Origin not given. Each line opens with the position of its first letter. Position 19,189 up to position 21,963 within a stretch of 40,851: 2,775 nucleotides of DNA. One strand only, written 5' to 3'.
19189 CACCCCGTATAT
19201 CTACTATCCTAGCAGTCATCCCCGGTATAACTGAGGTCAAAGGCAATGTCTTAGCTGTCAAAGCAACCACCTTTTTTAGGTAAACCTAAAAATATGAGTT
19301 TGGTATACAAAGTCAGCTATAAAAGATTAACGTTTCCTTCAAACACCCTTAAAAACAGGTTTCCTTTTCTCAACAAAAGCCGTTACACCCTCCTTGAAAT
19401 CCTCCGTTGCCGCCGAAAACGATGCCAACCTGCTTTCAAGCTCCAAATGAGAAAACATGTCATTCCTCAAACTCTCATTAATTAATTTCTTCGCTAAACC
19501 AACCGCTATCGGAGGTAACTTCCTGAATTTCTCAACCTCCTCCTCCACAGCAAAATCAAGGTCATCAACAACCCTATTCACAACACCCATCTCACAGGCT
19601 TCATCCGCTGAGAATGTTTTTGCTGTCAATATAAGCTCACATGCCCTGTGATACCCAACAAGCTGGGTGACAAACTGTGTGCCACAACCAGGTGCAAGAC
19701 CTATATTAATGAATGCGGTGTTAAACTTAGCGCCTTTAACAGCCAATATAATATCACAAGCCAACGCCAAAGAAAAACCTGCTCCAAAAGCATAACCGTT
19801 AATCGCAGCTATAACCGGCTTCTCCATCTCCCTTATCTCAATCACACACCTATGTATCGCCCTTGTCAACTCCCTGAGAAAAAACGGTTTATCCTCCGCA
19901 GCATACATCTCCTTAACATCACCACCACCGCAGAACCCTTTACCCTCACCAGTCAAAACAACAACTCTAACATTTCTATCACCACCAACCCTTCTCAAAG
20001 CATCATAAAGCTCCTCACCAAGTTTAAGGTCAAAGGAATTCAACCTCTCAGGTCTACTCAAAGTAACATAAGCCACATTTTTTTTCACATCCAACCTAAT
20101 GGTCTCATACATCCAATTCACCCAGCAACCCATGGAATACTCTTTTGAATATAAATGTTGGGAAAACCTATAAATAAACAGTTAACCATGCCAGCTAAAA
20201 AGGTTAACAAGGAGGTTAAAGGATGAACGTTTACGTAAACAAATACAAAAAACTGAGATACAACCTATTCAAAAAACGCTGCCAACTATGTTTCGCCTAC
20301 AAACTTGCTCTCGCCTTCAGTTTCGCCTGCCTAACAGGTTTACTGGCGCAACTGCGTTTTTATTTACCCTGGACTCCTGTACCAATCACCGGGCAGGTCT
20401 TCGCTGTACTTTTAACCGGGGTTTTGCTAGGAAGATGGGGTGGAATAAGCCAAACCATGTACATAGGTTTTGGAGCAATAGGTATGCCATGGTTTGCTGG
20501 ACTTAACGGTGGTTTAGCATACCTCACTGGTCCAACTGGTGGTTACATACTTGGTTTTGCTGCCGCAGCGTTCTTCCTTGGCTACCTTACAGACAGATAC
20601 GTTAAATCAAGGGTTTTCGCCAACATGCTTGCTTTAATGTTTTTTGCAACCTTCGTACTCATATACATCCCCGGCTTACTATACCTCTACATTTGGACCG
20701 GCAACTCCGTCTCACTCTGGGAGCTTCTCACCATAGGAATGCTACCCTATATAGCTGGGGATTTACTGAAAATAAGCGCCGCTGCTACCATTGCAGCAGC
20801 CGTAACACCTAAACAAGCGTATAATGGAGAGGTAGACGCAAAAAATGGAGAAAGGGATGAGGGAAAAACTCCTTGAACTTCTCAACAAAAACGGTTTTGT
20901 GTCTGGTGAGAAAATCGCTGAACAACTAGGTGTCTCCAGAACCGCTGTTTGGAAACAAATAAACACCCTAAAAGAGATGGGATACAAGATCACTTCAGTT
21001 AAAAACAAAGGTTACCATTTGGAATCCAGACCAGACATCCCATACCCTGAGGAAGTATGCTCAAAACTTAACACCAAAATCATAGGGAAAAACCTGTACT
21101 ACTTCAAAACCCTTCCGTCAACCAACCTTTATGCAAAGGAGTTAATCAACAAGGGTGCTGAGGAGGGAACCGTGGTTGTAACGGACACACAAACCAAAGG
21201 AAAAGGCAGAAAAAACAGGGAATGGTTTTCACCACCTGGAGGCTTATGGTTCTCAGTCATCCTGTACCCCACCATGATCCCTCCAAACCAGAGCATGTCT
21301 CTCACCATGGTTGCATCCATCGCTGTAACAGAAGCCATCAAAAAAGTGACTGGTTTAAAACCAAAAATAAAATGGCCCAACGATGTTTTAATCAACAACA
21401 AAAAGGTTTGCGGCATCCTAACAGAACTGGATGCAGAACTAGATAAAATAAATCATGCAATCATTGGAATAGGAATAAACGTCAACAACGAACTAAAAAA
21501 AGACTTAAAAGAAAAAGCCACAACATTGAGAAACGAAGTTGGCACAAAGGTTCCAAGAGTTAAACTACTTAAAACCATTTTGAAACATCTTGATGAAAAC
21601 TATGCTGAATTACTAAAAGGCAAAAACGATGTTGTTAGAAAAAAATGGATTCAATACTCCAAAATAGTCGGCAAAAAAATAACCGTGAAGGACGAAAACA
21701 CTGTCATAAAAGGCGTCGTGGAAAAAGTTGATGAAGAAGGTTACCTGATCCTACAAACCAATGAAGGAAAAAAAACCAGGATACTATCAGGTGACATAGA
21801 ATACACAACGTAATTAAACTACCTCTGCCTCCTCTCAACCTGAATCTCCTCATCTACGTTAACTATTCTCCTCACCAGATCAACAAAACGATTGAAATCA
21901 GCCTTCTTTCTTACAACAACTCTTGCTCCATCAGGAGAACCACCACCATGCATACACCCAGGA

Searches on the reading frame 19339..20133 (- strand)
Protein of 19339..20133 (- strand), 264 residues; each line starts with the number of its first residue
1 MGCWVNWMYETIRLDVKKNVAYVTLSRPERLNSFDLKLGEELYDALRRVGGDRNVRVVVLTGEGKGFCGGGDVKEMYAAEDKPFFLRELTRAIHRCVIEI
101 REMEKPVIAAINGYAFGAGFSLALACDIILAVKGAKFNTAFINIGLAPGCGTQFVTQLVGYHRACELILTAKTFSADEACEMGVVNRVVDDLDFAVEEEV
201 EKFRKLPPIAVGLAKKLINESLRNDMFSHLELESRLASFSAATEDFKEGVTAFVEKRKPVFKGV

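Call 50: search_protein_families(library=pfam, proteins=[window:19339-20133:-], max_evalue=0.00001)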
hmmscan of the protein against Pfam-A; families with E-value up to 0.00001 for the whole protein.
window:19339-20133:- (264 aa): 2 families
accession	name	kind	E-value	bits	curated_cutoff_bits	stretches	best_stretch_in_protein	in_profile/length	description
PF00378.25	ECH_1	-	1.9e-62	211.3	27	1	17-263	3-250/251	Enoyl-CoA hydratase/isomerase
PF16113.10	ECH_2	-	1e-33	117.7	27.2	1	21-191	2-174/335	Enoyl-CoA hydratase/isomerase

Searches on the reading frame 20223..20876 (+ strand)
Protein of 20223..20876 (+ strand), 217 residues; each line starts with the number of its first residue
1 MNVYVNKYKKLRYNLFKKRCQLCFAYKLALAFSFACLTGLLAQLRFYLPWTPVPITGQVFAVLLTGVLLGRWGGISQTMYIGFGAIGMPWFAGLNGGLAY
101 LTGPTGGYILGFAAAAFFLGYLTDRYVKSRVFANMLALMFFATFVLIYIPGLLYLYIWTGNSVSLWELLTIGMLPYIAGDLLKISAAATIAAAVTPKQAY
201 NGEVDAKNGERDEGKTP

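Call 50: search_protein_families(library=pfam, proteins=[window:20223-20876:+], max_evalue=0.00001)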
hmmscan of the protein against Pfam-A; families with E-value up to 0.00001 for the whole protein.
window:20223-20876:+ (217 aa): 1 family
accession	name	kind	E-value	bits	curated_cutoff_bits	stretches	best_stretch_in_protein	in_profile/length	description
PF02632.19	BioY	-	2.8e-37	128.2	25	1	51-194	2-138/140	BioY family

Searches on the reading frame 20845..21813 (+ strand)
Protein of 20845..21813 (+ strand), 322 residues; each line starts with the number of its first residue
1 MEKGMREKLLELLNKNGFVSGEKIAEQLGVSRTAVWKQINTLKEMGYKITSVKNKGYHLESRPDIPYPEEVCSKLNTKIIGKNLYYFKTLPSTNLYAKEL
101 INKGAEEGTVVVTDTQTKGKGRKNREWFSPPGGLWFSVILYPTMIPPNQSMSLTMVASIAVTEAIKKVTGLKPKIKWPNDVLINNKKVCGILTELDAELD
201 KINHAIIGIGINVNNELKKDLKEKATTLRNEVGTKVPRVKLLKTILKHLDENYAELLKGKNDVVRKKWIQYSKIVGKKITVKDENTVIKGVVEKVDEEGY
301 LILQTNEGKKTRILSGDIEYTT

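Call 6: search_protein_families(library=pfam, proteins=[window:20845-21813:+])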
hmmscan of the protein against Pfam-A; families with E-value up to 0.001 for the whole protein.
window:20845-21813:+ (322 aa): 8 families
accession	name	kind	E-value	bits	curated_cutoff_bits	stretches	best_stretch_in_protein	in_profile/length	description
PF03099.24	BPL_LplA_LipB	-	7.9e-25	87.8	21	1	87-212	2-133/133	Biotin/lipoate A/B protein ligase family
PF08279.18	HTH_11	-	9.1e-19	67.5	25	1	6-57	2-54/55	HTH domain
PF13412.12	HTH_24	-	1.9e-08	34.2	21.9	1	7-47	6-46/48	Winged helix-turn-helix DNA-binding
PF02237.23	BPL_C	-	2.4e-08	34.2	21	1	276-319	3-46/48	Biotin protein ligase C terminal domain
PF16917.10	BPL_LplA_LipB_2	-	6.5e-06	26.2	27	1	135-268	43-181/183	Biotin/lipoate A/B protein ligase family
PF01325.25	Fe_dep_repress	-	2.4e-05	24.9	26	1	10-51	14-55/60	Iron dependent repressor, N-terminal DNA binding domain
PF08220.18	HTH_DeoR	-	3.9e-05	23.7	21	1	7-47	3-43/57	DeoR-like helix-turn-helix domain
PF13404.12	HTH_AsnC-type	-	7.1e-05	23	27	1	8-42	7-41/42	AsnC-type helix-turn-helix domain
